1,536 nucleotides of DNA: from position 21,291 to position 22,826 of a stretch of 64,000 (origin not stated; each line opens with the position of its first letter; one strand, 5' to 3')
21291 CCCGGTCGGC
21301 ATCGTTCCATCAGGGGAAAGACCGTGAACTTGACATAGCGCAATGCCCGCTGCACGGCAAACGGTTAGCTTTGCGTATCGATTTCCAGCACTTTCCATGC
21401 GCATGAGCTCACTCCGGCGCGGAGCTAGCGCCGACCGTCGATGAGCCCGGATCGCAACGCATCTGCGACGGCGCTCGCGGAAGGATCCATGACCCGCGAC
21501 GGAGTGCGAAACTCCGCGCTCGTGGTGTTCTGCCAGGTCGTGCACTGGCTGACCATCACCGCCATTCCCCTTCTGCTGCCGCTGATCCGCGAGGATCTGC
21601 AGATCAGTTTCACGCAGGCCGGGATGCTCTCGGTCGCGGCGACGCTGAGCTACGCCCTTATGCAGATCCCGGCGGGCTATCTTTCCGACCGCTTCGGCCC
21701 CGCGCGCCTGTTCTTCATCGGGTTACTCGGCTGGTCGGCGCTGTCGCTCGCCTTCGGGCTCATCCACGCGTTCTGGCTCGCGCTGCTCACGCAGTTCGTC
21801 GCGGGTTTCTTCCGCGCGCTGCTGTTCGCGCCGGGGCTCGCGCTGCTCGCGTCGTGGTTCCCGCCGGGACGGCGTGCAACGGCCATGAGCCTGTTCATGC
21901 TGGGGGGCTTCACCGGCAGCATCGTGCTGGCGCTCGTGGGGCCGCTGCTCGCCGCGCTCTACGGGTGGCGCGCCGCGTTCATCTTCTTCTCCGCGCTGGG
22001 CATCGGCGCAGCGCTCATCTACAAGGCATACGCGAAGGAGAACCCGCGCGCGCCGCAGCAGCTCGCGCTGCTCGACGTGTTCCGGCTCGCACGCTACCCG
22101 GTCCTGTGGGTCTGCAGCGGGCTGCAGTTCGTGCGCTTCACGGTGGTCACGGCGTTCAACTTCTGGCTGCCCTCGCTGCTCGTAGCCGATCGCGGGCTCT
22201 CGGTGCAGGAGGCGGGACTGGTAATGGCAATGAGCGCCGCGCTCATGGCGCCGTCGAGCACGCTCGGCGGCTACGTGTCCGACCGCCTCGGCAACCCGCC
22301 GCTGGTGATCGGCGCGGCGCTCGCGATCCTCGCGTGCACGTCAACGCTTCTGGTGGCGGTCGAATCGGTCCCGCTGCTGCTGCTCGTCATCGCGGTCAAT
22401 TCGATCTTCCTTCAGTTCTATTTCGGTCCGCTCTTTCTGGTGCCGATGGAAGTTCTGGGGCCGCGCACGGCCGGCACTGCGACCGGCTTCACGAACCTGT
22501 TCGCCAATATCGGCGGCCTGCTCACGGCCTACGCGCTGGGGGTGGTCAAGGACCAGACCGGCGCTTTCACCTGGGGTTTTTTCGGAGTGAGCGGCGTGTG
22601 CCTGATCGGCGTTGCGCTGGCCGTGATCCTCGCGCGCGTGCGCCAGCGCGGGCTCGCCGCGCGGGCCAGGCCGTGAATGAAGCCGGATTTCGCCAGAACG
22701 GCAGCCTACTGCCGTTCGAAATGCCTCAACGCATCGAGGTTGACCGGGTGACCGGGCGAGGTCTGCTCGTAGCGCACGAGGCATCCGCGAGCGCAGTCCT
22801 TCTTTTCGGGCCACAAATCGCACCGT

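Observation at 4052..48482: Dispersed ~110-130 bp palindromic elements built from tandem heptanucleotide units, all in the same orientation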

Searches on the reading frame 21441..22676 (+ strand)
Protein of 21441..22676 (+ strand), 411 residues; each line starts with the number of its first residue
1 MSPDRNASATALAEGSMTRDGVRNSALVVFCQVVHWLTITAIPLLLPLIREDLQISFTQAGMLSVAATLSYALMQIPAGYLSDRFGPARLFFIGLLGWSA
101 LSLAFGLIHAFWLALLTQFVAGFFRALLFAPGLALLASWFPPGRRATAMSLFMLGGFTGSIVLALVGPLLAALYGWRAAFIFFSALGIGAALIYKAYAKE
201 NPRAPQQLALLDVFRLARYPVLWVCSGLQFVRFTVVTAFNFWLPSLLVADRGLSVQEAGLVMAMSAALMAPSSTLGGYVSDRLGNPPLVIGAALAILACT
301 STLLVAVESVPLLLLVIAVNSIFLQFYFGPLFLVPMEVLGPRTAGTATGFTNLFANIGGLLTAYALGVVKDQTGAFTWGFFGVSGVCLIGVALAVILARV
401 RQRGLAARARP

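Call 76: find_encoding_contigs(protein=window:21441-22676:+, flank=10000, max_places=6)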
Protein window:21441-22676:+ (411 aa): no gene with exactly this product is on record in the collection.
